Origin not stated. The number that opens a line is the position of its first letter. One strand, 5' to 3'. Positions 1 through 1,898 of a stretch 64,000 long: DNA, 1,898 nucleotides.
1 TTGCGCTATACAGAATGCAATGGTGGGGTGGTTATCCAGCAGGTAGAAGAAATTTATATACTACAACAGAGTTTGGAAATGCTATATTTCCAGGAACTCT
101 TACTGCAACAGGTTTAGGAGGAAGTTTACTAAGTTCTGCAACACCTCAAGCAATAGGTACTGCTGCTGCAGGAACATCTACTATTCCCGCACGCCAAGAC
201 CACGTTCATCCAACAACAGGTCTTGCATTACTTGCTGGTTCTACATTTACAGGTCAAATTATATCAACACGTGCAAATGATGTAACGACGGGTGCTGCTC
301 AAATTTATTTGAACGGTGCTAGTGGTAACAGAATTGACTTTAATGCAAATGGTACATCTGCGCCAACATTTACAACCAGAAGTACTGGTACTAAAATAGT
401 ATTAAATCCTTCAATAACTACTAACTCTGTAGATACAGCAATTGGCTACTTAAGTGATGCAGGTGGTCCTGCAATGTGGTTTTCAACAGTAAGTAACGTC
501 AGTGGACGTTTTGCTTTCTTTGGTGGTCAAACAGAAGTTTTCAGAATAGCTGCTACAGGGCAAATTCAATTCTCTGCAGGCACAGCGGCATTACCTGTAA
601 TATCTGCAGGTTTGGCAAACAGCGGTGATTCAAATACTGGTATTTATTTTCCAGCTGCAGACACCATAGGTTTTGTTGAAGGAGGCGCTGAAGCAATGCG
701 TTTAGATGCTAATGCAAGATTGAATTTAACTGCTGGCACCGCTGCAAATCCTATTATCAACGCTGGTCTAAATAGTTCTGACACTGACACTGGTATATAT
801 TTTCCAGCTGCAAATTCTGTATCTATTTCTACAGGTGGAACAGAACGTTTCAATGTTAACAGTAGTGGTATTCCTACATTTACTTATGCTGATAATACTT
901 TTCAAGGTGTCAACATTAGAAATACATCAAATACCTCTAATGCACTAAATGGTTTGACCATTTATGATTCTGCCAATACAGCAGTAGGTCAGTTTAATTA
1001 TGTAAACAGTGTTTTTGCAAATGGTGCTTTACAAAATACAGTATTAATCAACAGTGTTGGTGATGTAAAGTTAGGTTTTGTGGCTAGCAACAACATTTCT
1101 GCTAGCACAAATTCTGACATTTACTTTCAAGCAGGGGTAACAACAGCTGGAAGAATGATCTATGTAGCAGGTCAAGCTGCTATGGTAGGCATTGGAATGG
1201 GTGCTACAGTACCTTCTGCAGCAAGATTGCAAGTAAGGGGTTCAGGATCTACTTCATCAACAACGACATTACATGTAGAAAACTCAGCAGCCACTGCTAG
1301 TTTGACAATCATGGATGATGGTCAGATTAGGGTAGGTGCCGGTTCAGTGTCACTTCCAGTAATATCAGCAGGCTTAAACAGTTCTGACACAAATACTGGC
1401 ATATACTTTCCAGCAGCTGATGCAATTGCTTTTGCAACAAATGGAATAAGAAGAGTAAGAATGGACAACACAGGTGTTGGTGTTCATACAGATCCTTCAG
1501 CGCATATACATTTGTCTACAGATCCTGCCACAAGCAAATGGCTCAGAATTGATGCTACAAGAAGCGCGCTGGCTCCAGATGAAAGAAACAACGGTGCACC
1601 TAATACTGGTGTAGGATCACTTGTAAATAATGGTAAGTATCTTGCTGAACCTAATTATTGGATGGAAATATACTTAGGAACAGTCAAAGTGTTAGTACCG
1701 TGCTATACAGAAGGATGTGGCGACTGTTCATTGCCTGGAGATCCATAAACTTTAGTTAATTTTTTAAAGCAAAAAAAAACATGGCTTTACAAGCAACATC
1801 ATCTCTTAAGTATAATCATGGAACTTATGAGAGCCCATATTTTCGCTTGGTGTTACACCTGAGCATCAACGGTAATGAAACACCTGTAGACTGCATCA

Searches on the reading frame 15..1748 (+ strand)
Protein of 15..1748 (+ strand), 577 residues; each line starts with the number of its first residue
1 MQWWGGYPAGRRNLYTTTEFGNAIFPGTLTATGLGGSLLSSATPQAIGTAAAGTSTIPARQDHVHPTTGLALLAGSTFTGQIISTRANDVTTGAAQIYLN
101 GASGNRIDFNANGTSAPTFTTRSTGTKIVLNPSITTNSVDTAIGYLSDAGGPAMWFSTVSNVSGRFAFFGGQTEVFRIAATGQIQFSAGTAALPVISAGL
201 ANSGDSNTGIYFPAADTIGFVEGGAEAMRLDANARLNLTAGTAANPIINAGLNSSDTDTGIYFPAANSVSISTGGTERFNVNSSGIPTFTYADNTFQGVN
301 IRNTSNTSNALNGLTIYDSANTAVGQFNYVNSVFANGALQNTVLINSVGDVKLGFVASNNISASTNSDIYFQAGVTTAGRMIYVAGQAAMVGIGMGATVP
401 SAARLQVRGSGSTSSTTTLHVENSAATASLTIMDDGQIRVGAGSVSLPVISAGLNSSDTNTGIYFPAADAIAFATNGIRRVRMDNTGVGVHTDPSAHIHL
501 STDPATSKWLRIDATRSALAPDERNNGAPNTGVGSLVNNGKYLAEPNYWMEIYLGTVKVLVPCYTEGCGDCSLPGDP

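Call 36: search_protein_families(library=phrogs, proteins=[window:15-1748:+], max_evalue=0.00001)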
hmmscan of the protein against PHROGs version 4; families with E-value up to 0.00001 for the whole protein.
window:15-1748:+ (577 aa): 4 families
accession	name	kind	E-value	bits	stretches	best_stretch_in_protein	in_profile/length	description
phrog_18345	-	tail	4.3e-18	66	2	180-242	204-262/956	tail fiber protein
phrog_9942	-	tail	3.8e-08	32.8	0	454-492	155-192/1178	tail fiber protein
phrog_14293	-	unknown function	4.2e-08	33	0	457-495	333-371/644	-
phrog_28766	-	tail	5.7e-06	26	0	236-286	222-269/472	tail fiber protein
